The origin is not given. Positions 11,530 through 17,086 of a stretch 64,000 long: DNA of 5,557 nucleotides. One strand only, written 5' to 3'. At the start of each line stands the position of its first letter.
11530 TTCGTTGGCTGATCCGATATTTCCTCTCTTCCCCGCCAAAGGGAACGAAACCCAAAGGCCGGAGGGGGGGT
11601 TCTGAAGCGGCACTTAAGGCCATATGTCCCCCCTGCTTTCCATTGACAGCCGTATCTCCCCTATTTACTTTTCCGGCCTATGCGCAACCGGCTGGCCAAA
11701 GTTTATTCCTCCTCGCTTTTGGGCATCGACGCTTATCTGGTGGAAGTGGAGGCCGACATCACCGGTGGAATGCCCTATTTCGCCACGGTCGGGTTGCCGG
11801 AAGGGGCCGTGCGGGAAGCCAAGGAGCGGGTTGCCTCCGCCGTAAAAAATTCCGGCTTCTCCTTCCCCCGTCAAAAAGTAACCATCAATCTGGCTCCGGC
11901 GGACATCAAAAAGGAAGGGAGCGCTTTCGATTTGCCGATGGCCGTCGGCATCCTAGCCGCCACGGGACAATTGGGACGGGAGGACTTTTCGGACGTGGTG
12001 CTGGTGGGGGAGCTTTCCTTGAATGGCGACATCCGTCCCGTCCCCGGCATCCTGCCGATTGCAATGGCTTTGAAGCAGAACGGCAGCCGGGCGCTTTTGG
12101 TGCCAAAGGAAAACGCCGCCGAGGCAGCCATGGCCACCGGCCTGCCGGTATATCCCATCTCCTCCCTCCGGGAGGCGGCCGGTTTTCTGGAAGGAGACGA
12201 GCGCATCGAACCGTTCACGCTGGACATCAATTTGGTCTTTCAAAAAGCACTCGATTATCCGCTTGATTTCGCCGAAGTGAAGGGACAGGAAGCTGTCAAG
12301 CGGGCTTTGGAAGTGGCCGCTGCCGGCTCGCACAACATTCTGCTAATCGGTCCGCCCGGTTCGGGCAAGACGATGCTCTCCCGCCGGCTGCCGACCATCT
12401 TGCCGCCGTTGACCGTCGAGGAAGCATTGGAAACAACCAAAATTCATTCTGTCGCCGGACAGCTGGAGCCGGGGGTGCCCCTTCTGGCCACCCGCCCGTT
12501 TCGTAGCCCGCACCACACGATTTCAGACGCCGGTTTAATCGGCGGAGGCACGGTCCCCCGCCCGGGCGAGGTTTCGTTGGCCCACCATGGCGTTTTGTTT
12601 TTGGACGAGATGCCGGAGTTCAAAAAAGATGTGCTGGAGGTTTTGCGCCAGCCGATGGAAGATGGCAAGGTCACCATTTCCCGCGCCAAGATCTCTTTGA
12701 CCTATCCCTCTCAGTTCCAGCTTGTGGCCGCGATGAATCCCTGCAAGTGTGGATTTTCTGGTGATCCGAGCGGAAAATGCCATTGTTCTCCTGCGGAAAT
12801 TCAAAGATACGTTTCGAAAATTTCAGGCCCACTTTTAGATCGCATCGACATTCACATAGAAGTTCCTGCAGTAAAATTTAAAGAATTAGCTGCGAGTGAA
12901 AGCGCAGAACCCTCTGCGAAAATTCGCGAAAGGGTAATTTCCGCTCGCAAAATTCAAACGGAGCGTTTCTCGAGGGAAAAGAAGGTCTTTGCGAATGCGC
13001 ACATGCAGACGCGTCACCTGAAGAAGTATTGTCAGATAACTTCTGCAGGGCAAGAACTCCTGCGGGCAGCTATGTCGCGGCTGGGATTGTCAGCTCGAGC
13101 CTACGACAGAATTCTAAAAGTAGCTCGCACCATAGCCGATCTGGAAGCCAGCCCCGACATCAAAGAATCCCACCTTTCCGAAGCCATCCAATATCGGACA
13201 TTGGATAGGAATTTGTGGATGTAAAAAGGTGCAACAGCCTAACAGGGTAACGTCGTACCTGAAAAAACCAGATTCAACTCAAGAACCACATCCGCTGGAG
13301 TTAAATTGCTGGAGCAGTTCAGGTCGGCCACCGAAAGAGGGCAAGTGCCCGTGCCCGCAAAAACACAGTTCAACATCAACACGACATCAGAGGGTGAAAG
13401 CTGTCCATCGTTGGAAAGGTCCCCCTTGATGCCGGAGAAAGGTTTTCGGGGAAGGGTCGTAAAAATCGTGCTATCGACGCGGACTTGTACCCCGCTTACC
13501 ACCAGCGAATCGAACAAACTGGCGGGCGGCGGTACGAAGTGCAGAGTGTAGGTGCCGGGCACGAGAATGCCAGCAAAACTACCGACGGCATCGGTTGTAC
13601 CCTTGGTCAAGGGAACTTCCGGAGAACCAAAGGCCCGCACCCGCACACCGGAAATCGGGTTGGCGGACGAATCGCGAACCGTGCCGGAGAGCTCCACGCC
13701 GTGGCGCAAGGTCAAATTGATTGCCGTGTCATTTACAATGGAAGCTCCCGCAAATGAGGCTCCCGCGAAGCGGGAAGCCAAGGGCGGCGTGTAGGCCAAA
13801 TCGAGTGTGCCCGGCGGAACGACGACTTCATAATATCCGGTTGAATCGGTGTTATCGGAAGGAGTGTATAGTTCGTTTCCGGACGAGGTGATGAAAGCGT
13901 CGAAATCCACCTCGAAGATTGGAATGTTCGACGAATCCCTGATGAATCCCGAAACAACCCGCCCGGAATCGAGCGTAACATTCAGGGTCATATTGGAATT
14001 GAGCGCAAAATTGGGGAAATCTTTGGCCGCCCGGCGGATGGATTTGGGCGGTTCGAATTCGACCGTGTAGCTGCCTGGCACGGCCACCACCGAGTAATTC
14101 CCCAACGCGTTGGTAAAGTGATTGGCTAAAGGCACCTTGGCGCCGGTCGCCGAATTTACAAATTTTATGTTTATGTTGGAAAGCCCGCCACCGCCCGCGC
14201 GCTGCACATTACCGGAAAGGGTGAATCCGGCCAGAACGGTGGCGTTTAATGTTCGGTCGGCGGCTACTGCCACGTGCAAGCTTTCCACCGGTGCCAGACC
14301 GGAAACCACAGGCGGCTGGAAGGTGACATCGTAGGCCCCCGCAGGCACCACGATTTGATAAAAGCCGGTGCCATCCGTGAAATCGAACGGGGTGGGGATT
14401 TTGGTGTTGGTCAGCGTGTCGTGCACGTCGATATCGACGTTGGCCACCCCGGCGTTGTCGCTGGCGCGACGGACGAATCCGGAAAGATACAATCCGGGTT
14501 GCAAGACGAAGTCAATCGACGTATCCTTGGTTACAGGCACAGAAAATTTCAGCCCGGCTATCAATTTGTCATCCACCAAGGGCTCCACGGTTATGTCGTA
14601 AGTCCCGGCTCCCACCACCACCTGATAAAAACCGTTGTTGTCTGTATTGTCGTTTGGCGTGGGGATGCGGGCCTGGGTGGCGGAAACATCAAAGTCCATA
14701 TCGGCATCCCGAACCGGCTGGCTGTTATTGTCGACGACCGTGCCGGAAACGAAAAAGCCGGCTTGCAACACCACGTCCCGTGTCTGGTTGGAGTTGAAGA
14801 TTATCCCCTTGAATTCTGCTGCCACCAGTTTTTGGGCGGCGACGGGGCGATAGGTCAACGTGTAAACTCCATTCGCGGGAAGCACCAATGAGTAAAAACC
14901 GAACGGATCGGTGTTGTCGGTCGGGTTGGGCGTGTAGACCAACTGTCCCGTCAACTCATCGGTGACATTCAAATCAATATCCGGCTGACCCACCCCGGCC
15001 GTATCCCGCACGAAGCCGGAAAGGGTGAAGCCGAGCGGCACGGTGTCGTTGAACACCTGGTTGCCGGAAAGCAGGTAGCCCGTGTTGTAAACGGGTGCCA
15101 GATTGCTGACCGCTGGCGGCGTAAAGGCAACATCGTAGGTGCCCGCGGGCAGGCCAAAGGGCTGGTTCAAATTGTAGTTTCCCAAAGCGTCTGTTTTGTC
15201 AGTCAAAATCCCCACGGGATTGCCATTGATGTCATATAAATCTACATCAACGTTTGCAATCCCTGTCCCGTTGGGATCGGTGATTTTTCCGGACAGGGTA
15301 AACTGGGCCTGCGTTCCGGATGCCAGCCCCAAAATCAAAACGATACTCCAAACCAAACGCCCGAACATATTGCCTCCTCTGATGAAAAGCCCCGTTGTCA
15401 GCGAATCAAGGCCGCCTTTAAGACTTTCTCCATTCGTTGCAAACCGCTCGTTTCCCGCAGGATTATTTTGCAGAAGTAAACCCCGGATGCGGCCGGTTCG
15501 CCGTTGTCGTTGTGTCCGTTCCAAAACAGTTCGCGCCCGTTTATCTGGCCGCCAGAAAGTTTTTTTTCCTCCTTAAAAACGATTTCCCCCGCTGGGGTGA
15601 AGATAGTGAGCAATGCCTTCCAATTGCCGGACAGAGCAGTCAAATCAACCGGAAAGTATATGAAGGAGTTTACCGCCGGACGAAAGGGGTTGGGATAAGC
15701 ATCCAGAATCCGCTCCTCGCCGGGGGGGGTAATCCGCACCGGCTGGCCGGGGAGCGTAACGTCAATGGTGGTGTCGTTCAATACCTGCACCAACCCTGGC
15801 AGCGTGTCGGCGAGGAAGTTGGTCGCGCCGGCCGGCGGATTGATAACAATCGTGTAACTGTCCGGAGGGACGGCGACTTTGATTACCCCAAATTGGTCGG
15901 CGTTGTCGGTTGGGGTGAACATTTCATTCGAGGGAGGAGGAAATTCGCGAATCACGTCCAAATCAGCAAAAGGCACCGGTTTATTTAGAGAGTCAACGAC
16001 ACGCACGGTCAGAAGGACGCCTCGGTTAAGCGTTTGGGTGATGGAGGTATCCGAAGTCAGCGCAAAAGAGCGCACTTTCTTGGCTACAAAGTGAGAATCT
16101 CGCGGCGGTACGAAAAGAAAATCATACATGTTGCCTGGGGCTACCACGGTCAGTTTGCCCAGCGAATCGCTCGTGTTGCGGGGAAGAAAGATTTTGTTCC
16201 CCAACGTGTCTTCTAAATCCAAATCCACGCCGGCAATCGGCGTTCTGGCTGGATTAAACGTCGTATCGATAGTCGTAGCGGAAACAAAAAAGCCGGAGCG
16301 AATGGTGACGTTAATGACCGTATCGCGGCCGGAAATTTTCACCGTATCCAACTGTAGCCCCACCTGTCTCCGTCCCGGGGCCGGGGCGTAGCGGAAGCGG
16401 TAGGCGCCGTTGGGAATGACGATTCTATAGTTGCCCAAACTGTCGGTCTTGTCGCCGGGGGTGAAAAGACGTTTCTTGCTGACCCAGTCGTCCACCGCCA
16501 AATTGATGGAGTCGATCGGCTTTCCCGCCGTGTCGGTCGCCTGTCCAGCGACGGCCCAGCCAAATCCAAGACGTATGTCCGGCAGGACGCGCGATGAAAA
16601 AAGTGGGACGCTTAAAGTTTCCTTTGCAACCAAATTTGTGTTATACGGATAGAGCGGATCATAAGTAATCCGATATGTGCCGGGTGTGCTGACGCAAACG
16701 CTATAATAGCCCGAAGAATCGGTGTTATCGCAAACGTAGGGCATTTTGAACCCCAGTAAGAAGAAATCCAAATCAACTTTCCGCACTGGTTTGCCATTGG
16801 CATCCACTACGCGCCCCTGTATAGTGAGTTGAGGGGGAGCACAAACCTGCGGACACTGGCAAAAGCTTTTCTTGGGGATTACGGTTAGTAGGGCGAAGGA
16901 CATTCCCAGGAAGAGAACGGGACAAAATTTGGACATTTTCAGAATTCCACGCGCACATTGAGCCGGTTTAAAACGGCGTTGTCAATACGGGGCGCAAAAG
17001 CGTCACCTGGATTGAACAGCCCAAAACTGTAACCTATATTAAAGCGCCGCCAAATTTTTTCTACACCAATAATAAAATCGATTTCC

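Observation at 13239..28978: Tightly coupled 11-gene operon linking anionic-glycan synthesis, export, two atypical kinases and surface proteins: candidate novel surface-glycan and cargo-attachment system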

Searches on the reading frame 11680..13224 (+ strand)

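Call 7: search_protein_families(library=pfam, proteins=[window:11680-13224:+], max_evalue=0.001)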
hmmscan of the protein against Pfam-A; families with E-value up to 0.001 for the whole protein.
window:11680-13224:+ (514 aa): 11 families
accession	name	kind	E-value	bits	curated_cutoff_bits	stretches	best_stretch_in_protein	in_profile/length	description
PF01078.27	Mg_chelatase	-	2.3e-97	324.8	20.3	1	196-402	1-206/207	Magnesium chelatase, subunit ChlI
PF13541.12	ChlI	-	1.3e-46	157.8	27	1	23-145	1-121/121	Subunit ChlI of Mg-chelatase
PF13335.12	Mg_chelatase_C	-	9.5e-35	119.5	26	1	410-506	2-94/94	Magnesium chelatase, subunit ChlI C-terminal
PF00493.29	MCM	-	3.5e-10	39.8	23.3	1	294-360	113-179/224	MCM P-loop domain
PF07728.20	AAA_5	-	4.3e-09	36.9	22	1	219-356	1-125/139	AAA domain (dynein-related subfamily)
PF05496.18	RuvB_N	-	1.8e-06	28.2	27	0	194-235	3-51/159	Holliday junction DNA helicase RuvB P-loop domain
PF05362.19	Lon_C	-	1.2e-05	25.4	21.1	1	61-148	90-175/205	Lon protease (S16) C-terminal proteolytic domain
PF00158.32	Sigma54_activat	-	2.3e-05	24.6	20.2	0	289-351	80-140/168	Sigma-54 interaction domain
PF07724.20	AAA_2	-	3.4e-05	24.4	27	1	219-335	5-108/166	AAA domain (Cdc48 subfamily)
PF13191.12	AAA_16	-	4.2e-05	24.5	32.6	1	204-241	10-48/167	AAA ATPase domain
PF13401.12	AAA_22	-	0.00025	21.8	27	0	219-241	7-29/130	AAA domain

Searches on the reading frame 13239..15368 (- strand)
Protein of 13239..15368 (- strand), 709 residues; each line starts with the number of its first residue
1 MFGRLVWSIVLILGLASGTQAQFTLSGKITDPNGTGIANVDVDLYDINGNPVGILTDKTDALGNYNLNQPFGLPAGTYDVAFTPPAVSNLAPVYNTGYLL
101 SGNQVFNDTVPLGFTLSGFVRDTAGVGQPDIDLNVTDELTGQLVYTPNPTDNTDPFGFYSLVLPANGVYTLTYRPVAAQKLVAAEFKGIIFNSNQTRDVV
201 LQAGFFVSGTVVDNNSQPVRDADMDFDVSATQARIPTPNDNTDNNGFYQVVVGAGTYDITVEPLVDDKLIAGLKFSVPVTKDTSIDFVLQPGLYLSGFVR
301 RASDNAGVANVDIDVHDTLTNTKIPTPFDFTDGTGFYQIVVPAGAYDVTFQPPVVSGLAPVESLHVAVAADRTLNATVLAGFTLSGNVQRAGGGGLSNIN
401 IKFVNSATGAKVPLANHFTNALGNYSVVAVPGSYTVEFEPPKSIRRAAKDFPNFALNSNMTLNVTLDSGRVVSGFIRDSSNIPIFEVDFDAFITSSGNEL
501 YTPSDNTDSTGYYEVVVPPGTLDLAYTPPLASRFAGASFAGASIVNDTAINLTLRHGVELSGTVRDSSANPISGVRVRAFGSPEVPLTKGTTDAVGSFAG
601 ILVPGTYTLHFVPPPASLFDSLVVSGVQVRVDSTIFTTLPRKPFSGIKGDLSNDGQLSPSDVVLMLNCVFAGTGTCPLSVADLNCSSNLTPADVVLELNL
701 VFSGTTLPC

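Call 7: search_protein_families(library=pfam, proteins=[window:13239-15368:-], max_evalue=0.001)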
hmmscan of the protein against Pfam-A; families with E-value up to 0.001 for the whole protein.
window:13239-15368:- (709 aa): 6 families
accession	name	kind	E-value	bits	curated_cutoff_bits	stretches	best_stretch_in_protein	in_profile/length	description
PF13620.12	CarboxypepD_reg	-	2.3e-39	134.1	32.3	4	560-634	2-74/82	Carboxypeptidase regulatory-like domain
PF17210.9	SdrD_B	-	2.6e-19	69.9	29.7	1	29-88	16-70/112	SdrD B-like domain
PF02369.22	Big_1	-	4e-11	43.3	34.9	1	206-252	20-66/93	Bacterial Ig-like domain (group 1)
PF13715.12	CarbopepD_reg_2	-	3.6e-08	33.8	32.2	0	560-611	1-50/88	CarboxypepD_reg-like domain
PF16405.10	DUF5013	-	3.4e-05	24.5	28.5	0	61-103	59-100/149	Domain of unknown function (DUF5013)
PF11974.14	bMG3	-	0.00039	20.8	34.9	0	568-597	24-53/103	Bacterial alpha-2-macroglobulin MG3 domain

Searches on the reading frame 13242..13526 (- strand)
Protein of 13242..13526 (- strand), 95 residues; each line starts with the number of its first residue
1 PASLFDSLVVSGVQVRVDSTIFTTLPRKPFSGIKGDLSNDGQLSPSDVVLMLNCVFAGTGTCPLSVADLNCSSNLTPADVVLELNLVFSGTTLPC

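Call 32: search_protein_families(library=ncbifam, proteins=[window:13242-13526:-], max_evalue=10)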
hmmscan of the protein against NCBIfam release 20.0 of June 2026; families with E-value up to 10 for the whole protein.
seq(95 aa): 0 families

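Call 33: search_protein_families(library=pfam, proteins=[window:13242-13526:-], max_evalue=1)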
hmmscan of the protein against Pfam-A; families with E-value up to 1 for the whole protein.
seq(95 aa): 1 family
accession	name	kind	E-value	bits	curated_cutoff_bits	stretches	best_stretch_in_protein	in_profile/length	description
PF00404.24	Dockerin_1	-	0.21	12.3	22.9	1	34-80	1-49/57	Dockerin type I domain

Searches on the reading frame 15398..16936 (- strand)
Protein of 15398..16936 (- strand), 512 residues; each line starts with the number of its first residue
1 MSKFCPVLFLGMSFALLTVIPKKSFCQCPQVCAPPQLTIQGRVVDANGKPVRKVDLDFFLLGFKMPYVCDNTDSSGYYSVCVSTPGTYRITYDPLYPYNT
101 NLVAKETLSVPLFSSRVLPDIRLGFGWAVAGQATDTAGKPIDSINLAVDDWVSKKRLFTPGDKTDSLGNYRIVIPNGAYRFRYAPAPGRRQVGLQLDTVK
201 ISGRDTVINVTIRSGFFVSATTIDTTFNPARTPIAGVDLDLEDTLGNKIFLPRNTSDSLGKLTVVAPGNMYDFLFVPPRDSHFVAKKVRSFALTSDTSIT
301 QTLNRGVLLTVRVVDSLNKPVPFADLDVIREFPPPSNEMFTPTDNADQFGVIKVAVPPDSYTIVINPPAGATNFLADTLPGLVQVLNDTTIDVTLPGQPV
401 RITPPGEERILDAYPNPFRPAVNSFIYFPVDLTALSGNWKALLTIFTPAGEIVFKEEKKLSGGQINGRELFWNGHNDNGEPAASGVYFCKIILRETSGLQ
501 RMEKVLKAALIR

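Call 4: search_protein_families(library=pfam, proteins=[window:15398-16936:-], max_evalue=0.01)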
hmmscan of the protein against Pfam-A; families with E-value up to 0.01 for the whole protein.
window:15398-16936:- (512 aa): 5 families
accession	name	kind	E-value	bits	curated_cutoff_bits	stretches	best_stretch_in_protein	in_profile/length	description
PF13620.12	CarboxypepD_reg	-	2.9e-11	44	32.3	2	129-194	2-64/82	Carboxypeptidase regulatory-like domain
PF02369.22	Big_1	-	5.5e-05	23.6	34.9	0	37-83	19-67/93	Bacterial Ig-like domain (group 1)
PF00775.27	Dioxygenase_C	-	0.0021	18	27.3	0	36-56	29-49/182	Dioxygenase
PF17210.9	SdrD_B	-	0.0067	17.1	29.7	0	70-93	42-65/112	SdrD B-like domain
PF13860.13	FlgD_ig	-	0.0076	16.6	27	0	441-488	25-70/79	FlgD Ig-like domain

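Call 5: search_protein_families(library=ncbifam, proteins=[window:15398-16936:-], max_evalue=0.01)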
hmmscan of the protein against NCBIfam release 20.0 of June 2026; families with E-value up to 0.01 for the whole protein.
window:15398-16936:- (512 aa): 2 families
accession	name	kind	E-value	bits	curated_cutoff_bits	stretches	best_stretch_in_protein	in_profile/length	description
NF033707.1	T9SS_sortase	equivalog_domain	6.5e-07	27.4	420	1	412-507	1000-1091/1095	type IX secretion system sortase PorU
NF052228.1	T9SS_PorZ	equivalog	2.8e-05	22.8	260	1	413-490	675-739/757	type IX secretion system anionic LPS delivery protein PorZ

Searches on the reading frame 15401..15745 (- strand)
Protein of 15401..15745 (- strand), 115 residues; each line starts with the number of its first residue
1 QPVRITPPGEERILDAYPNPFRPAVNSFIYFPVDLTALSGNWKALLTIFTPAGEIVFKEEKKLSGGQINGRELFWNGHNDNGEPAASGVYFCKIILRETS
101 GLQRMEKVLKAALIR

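Call 32: search_protein_families(library=ncbifam, proteins=[window:15401-15745:-], max_evalue=10)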
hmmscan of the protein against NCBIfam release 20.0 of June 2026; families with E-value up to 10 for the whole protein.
seq(115 aa): 7 families
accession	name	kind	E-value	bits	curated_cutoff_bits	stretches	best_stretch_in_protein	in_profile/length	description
NF033707.1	T9SS_sortase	equivalog_domain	2.8e-08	31.9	420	1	15-110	1000-1091/1095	type IX secretion system sortase PorU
NF052228.1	T9SS_PorZ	equivalog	1.3e-06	27.2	260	1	16-93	675-739/757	type IX secretion system anionic LPS delivery protein PorZ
TIGR04183.1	Por_Secre_tail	domain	0.0017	18.3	23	1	17-97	2-61/72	T9SS type A sorting domain-containing protein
NF009452.0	PRK12812.1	equivalog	0.0017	17.6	258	1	26-103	140-213/289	flagellar basal body rod modification protein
NF009453.0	PRK12813.1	equivalog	0.0042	16.7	264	1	43-94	125-171/223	flagellar basal body rod modification protein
NF009276.0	PRK12633.1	equivalog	0.033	13.9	383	1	31-97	120-182/234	flagellar basal body rod modification protein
NF052323.1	T9SSA_dep_M6i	equivalog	0.034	12.1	600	1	39-115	976-1043/1043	T9SS-dependent M6-like inactivated metalloprotease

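Call 33: search_protein_families(library=pfam, proteins=[window:15401-15745:-], max_evalue=1)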
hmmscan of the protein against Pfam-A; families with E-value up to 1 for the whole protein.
seq(115 aa): 3 families
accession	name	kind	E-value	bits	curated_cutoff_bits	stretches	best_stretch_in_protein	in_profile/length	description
PF13860.13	FlgD_ig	-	0.007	16.8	27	1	44-91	25-70/79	FlgD Ig-like domain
PF13585.12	CHU_C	-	0.0099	16.4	27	1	44-96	29-72/86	CHU_C Type IX secretion signal domain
PF18962.6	Por_Secre_tail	-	0.21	12.3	27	0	17-94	2-62/75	Secretion system C-terminal sorting domain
